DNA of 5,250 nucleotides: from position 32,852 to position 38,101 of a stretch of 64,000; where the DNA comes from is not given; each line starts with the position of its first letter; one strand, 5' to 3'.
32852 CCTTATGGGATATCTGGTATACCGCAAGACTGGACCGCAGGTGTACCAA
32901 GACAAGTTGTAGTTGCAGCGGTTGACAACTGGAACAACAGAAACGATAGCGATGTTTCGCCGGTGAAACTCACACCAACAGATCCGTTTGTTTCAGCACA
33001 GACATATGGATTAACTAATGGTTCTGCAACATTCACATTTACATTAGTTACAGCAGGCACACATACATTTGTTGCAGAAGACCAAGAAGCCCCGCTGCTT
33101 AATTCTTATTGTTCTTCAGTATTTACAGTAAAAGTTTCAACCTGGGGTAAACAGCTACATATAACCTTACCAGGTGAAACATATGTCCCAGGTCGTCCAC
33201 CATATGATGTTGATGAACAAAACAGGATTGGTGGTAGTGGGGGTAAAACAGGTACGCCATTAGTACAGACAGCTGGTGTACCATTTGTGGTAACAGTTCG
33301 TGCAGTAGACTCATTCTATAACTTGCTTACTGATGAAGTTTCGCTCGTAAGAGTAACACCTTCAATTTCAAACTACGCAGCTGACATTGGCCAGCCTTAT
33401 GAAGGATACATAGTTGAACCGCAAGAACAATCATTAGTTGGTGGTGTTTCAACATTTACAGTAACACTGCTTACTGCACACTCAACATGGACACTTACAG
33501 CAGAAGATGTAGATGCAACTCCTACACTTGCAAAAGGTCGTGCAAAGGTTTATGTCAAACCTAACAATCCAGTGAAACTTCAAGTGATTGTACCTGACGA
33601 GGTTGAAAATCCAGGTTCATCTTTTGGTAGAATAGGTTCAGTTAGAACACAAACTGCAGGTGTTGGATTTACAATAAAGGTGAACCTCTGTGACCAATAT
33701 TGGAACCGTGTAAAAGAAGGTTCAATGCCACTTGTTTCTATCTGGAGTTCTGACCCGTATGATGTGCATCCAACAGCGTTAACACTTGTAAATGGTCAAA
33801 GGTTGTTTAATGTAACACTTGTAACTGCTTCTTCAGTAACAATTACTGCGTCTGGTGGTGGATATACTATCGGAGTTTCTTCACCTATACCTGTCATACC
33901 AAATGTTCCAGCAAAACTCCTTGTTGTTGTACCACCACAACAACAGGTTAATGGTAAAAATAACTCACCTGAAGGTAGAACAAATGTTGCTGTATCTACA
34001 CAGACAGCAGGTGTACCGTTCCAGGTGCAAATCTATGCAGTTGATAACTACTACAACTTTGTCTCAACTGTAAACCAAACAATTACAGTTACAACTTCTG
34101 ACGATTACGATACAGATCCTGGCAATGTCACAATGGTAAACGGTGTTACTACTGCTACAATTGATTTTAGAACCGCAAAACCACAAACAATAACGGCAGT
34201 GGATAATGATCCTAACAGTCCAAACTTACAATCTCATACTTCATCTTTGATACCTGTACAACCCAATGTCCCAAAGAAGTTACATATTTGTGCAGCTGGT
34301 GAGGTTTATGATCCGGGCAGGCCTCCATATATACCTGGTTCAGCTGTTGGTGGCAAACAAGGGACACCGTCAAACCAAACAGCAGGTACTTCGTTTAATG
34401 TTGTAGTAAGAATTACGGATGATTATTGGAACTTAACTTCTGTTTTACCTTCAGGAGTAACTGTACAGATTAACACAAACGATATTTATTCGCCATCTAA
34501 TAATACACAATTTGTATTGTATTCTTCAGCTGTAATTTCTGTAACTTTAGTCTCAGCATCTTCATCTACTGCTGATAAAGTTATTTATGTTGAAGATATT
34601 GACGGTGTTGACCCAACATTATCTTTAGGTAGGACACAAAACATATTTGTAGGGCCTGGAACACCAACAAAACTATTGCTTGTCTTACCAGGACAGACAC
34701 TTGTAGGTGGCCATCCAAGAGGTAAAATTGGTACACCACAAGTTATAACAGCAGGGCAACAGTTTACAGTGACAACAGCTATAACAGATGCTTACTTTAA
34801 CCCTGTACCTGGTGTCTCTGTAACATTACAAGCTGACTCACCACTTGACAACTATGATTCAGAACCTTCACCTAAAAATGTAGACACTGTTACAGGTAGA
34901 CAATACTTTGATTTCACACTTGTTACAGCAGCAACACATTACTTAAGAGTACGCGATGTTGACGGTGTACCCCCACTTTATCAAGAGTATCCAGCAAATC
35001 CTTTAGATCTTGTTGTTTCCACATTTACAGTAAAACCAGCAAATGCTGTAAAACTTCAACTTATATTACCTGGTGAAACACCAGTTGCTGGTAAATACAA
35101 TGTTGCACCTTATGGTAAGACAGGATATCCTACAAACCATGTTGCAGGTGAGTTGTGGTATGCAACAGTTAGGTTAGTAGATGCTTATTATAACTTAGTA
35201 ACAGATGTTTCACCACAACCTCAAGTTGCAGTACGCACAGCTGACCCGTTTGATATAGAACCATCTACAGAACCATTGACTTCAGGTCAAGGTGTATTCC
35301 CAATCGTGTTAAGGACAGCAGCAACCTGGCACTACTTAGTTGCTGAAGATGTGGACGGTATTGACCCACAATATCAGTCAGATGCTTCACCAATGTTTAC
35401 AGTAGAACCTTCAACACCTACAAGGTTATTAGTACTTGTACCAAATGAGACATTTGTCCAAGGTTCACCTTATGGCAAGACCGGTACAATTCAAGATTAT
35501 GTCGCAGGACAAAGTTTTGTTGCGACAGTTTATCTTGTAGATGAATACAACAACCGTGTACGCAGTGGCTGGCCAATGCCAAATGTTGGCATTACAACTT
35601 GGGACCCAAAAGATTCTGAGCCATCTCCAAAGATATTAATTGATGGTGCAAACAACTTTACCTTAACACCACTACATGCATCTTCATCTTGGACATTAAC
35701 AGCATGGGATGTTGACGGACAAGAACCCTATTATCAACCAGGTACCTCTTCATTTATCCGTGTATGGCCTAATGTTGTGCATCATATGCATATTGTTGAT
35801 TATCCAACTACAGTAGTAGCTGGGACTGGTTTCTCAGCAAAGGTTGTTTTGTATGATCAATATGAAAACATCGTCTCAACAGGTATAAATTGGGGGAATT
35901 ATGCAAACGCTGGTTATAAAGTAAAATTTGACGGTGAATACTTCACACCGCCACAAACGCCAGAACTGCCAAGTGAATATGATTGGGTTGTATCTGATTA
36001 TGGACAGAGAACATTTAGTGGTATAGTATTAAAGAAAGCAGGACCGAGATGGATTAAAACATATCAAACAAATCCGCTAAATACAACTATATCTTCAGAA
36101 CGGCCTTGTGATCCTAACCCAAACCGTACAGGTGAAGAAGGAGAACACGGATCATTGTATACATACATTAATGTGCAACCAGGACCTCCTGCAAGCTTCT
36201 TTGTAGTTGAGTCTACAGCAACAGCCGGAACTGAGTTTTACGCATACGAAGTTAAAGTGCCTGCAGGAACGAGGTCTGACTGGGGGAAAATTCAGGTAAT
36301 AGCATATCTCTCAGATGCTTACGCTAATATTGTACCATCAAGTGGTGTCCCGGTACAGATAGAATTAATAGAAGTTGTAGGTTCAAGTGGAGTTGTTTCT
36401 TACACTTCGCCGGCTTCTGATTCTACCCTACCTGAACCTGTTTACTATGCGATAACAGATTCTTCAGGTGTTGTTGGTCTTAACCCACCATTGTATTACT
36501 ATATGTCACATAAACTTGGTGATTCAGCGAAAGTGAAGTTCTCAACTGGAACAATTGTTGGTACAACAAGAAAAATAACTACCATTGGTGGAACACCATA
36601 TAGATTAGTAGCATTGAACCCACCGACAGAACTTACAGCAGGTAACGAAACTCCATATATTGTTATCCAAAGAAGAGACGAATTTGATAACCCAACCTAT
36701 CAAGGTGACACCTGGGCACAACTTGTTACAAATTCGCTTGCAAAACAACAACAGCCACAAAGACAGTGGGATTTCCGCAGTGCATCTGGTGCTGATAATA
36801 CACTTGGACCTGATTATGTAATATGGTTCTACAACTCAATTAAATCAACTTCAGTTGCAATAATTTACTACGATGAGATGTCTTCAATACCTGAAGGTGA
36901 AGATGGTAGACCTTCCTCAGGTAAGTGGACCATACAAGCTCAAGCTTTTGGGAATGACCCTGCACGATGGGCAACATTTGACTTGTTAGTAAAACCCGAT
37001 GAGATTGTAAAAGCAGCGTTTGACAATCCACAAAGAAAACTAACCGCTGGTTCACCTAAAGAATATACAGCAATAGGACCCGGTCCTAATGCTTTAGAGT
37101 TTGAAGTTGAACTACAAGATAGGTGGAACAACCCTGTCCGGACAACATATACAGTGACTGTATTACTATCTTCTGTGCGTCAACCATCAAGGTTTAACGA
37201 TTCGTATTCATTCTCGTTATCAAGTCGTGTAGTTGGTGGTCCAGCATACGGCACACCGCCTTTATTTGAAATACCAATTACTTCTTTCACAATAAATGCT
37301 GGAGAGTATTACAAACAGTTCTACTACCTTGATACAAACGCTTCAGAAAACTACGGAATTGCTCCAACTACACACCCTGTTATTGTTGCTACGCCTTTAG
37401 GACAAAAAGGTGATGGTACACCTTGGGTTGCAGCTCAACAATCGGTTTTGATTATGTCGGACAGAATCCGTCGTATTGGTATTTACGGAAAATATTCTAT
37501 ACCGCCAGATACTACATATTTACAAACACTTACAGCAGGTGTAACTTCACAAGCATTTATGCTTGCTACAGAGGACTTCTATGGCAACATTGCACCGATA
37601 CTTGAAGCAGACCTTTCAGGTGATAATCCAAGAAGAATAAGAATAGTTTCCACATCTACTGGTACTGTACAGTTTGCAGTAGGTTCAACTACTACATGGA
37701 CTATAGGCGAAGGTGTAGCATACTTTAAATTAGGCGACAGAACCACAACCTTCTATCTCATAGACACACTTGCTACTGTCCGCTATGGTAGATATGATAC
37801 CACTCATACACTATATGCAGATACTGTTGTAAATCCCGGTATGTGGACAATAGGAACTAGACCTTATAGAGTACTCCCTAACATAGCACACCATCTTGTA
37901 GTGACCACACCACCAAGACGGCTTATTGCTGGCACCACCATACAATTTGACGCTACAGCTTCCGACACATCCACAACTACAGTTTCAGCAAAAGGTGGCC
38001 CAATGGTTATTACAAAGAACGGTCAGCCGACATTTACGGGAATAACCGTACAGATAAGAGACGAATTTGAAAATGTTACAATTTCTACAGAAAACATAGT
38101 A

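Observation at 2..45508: Giant (>15,168-aa) multi-zone surface protein gene occupying 71% of the window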

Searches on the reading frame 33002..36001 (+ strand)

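Call 6: search_protein_families(library=pfam, proteins=[window:33002-36001:+], max_evalue=0.01)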
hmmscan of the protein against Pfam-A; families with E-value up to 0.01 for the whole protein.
window:33002-36001:+ (1000 aa): 2 families
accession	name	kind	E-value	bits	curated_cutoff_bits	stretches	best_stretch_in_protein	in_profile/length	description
PF02369.22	Big_1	-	0.00034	21.1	34.9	0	585-614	16-45/93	Bacterial Ig-like domain (group 1)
PF11394.13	Tla3_N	-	0.0082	16.7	24.7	0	219-320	6-101/166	Type VI lipase adapter protein Tla3, N-terminal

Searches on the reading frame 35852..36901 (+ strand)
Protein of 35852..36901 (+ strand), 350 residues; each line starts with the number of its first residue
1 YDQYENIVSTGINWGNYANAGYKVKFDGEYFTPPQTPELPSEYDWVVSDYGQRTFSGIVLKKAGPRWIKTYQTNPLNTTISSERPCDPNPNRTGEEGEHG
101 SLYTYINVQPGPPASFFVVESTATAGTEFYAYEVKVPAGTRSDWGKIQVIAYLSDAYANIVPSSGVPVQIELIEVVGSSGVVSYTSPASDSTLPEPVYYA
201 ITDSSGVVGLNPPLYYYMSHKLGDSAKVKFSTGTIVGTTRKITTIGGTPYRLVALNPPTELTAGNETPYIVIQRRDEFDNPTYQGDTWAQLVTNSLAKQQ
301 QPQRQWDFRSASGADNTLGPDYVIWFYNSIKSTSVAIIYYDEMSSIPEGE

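Call 99: search_protein_families(library=pfam, proteins=[window:35852-36901:+], max_evalue=1)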
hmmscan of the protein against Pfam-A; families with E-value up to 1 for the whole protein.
window:35852-36901:+ (350 aa): 0 families

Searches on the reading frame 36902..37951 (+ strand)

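Call 99: search_protein_families(library=pfam, proteins=[window:36902-37951:+], max_evalue=1)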
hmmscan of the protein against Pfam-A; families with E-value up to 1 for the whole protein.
window:36902-37951:+ (350 aa): 1 family
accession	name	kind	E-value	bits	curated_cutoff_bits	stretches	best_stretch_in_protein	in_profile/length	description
PF03771.21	SPDY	-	0.0076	16.6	25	1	5-40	18-52/61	Domain of unknown function (DUF317)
